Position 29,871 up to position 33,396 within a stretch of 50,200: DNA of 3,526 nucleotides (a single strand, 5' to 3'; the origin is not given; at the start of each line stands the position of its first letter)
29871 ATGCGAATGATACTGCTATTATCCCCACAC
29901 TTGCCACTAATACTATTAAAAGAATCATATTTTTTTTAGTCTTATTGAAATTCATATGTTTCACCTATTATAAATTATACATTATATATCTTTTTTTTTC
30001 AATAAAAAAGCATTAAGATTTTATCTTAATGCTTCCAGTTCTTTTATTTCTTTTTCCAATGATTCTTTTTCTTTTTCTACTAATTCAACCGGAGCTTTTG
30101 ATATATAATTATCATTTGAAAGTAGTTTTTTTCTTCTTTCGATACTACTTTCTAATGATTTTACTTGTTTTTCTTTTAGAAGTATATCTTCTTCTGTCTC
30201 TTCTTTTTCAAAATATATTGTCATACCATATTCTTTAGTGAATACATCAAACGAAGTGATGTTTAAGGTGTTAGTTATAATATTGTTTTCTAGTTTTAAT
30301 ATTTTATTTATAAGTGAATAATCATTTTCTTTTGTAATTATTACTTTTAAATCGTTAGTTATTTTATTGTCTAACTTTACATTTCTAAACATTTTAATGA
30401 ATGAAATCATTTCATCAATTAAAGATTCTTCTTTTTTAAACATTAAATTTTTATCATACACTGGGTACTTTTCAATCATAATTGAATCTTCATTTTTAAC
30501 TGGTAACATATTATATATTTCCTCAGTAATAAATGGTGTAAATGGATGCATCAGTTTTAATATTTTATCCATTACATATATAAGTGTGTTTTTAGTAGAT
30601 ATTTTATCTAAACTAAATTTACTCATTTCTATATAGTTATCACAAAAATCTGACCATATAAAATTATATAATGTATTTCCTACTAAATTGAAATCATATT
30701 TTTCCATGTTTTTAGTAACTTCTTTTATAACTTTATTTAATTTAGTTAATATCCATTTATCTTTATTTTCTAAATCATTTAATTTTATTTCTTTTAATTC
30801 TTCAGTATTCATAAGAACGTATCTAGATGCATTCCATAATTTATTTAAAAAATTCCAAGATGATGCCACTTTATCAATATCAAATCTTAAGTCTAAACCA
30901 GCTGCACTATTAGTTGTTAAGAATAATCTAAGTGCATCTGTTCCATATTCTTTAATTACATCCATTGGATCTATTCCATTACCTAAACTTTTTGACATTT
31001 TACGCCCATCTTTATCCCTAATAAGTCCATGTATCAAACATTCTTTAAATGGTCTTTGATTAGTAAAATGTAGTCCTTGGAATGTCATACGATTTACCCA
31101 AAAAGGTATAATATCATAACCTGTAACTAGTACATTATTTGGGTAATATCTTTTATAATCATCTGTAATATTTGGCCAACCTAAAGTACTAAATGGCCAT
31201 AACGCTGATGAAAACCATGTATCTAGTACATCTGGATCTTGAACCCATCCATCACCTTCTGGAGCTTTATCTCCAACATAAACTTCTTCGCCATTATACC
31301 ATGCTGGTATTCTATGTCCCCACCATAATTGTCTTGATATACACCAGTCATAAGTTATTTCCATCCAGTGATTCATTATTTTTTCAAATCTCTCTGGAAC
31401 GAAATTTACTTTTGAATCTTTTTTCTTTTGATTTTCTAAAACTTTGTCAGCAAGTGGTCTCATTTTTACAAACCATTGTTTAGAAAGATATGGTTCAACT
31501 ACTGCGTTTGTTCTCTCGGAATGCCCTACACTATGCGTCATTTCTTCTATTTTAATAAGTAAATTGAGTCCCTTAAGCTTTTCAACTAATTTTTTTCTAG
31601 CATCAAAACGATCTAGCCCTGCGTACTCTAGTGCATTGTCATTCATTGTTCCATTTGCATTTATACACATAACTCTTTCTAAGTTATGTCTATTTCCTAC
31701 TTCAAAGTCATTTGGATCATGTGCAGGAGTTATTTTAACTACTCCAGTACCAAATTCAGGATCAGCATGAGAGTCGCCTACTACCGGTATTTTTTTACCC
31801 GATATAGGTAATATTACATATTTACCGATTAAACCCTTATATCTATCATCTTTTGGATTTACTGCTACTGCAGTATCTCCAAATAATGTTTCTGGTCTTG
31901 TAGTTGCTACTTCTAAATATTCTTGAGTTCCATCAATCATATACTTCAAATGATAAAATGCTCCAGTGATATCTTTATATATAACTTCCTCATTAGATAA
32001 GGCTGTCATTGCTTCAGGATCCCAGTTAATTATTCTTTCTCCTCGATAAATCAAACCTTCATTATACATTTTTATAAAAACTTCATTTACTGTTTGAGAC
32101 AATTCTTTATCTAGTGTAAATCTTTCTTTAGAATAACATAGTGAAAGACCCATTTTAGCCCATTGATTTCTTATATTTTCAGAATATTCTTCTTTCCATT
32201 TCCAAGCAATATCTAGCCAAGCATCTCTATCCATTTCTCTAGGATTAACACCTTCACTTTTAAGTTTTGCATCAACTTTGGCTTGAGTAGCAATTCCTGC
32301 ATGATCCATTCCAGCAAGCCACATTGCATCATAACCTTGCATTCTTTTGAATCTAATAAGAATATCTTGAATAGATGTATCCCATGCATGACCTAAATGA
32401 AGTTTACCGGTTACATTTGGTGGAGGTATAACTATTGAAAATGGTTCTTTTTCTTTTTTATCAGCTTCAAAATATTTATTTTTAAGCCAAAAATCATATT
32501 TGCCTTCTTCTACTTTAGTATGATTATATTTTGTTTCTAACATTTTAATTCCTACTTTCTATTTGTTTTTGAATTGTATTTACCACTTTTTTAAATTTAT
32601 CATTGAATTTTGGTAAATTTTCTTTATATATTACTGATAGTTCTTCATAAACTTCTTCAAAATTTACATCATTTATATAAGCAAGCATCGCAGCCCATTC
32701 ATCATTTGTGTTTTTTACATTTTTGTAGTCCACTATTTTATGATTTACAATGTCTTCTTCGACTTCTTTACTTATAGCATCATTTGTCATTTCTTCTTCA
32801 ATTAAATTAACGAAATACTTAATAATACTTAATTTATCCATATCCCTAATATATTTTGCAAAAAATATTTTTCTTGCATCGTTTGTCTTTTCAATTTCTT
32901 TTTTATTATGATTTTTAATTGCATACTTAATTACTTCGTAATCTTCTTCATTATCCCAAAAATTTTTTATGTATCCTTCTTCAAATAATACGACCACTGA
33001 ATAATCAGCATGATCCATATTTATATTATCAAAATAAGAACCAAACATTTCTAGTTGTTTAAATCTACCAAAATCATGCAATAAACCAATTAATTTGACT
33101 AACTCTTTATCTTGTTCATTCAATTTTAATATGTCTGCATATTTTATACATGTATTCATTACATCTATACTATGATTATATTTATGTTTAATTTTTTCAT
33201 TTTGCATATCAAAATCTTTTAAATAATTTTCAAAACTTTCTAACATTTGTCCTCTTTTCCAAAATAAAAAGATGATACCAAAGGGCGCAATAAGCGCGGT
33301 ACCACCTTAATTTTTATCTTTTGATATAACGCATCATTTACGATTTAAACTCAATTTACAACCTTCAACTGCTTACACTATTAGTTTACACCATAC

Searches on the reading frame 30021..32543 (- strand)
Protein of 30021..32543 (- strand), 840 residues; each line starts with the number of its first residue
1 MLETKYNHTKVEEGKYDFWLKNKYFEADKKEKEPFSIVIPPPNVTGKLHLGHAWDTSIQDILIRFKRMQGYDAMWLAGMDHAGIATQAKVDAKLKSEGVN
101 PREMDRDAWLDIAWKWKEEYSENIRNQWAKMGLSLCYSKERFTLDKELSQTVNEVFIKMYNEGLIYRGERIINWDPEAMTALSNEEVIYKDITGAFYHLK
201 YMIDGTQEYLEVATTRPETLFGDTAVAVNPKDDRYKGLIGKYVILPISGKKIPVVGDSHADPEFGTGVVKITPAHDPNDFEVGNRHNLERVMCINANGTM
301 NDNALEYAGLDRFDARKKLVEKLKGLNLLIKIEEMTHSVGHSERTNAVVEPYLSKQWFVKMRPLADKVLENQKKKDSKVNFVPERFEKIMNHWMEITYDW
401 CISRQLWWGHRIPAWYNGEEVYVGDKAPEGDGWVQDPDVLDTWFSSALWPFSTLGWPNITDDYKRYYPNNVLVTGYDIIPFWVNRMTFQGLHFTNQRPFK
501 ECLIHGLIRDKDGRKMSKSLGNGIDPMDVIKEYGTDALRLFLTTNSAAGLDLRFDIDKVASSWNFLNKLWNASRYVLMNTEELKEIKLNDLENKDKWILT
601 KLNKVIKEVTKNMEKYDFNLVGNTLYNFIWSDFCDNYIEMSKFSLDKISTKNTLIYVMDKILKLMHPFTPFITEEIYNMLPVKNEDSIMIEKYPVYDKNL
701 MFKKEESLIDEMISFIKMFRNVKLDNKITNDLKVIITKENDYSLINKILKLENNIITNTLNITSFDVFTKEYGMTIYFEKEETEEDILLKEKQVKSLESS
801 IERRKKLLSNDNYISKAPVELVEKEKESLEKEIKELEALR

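Call 5: search_protein_families(library=pfam, proteins=[window:30021-32543:-], max_evalue=0.01)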
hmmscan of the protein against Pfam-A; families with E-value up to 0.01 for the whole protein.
window:30021-32543:- (840 aa): 7 families
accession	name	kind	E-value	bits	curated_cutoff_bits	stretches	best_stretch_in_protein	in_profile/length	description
PF00133.28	tRNA-synt_1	-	2.2e-140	468.5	22.7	2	16-423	3-256/414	tRNA synthetases class I (I, L, M and V)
PF08264.19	Anticodon_1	-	1.5e-39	135.7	25.1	1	595-734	1-144/148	Anticodon-binding domain of tRNA ligase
PF09334.17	tRNA-synt_1g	-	1.5e-28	100.1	20.1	2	354-564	181-376/391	tRNA synthetases class I (M)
PF13603.12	tRNA-synt_1_2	-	1.8e-10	41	25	1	239-300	85-146/185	Leucyl-tRNA synthetase, editing domain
PF01406.26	tRNA-synt_1e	-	2e-07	31.1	27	1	501-545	239-283/301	tRNA synthetases class I (C) catalytic domain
PF10458.14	Val_tRNA-synt_C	-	2.2e-06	28.2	25.9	1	791-840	10-59/66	Valyl tRNA synthetase tRNA binding arm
PF01921.24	tRNA-synt_1f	-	0.0012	18.2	27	1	504-568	271-337/360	tRNA synthetases class I (K)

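Call 6: search_protein_families(library=ncbifam, proteins=[window:30021-32543:-], max_evalue=0.01)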
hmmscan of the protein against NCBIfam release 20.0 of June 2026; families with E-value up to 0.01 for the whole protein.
window:30021-32543:- (840 aa): 19 families
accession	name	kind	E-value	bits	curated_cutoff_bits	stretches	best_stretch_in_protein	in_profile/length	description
NF004349.1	PRK05729.1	equivalog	0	1086.1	704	1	4-839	2-856/860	valine--tRNA ligase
TIGR00422.1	valS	equivalog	0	1059.9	612.1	1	3-829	2-862/863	valine--tRNA ligase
NF011492.0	PRK14900.1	equivalog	4.9e-250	832.5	1783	1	4-736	11-768/1044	valine--tRNA ligase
NF009687.0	PRK13208.1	equivalog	1.1e-182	609.2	738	1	2-770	6-791/801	valine--tRNA ligase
TIGR00392.1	ileS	equivalog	2.7e-122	409.6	621.4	3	430-727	526-837/861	isoleucine--tRNA ligase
NF000540.1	alt_ValS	exception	1.4e-104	350.8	900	2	6-417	13-449/827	valine--tRNA ligase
NF008957.0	PRK12300.1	subfamily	2.4e-72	244.3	677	4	459-826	570-926/946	leucine--tRNA ligase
TIGR00395.1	leuS_arch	equivalog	1.4e-58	198.7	648.5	4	11-233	3-235/938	leucine--tRNA ligase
NF040702.1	ileS_w_GNAT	exception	1.7e-57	194.9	1999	3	412-695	682-970/1100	isoleucine--tRNA ligase, N-acetyltransferase domain-containing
TIGR00396.1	leuS_bact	equivalog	4.4e-56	190.5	548.4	3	514-748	604-826/843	leucine--tRNA ligase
NF000258.1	MupB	exception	1.2e-54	185.6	1900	3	434-768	507-849/1033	mupirocin-resistant isoleucine--tRNA ligase MupB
NF000257.1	MupA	exception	6.6e-50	169.8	1900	3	438-768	507-847/1024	mupirocin-resistant isoleucine--tRNA ligase MupA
TIGR00398.1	metG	equivalog_domain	1.2e-37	129.8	336.35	2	353-687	180-508/530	methionine--tRNA ligase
NF008900.0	PRK12267.1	equivalog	6.1e-33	114.2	598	2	349-696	153-494/648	methionine--tRNA ligase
NF001100.0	PRK00133.1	equivalog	8.1e-25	87.4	587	2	346-718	179-545/676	methionine--tRNA ligase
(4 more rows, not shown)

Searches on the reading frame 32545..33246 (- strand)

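Call 5: search_protein_families(library=pfam, proteins=[window:32545-33246:-], max_evalue=0.01)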
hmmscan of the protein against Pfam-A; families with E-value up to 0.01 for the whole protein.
window:32545-33246:- (233 aa): 3 families
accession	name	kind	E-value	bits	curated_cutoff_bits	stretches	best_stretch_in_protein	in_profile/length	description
PF01966.28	HD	-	3.4e-12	47.1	22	1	23-140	2-114/116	HD domain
PF08336.16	P4Ha_N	-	0.0027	17.9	25.3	1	136-216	27-106/135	Prolyl 4-Hydroxylase alpha-subunit, N-terminal region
PF20362.3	DUF6657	-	0.0079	16.7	27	0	15-85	62-132/142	Family of unknown function (DUF6657)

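Call 6: search_protein_families(library=ncbifam, proteins=[window:32545-33246:-], max_evalue=0.01)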
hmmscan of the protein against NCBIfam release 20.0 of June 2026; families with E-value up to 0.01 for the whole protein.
window:32545-33246:- (233 aa): 4 families
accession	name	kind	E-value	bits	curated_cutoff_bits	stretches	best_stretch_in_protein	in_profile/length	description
TIGR01596.1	cas3_HD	equivalog_domain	6.5e-08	32.8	43.45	1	24-164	3-143/178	CRISPR-associated endonuclease Cas3''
TIGR00277.1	HDIG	domain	3.2e-07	30.1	27.6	1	23-92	6-70/84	HDIG domain-containing metalloprotein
TIGR00488.1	TIGR00488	equivalog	0.00031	20.7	70.15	1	20-153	7-141/173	bis(5'-nucleosyl)-tetraphosphatase (symmetrical) YqeK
NF053512.1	nitric_RR_NosR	exception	0.0022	17.1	400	0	14-62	184-232/422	response regulator c-di-GMP phosphodiesterase, NosR family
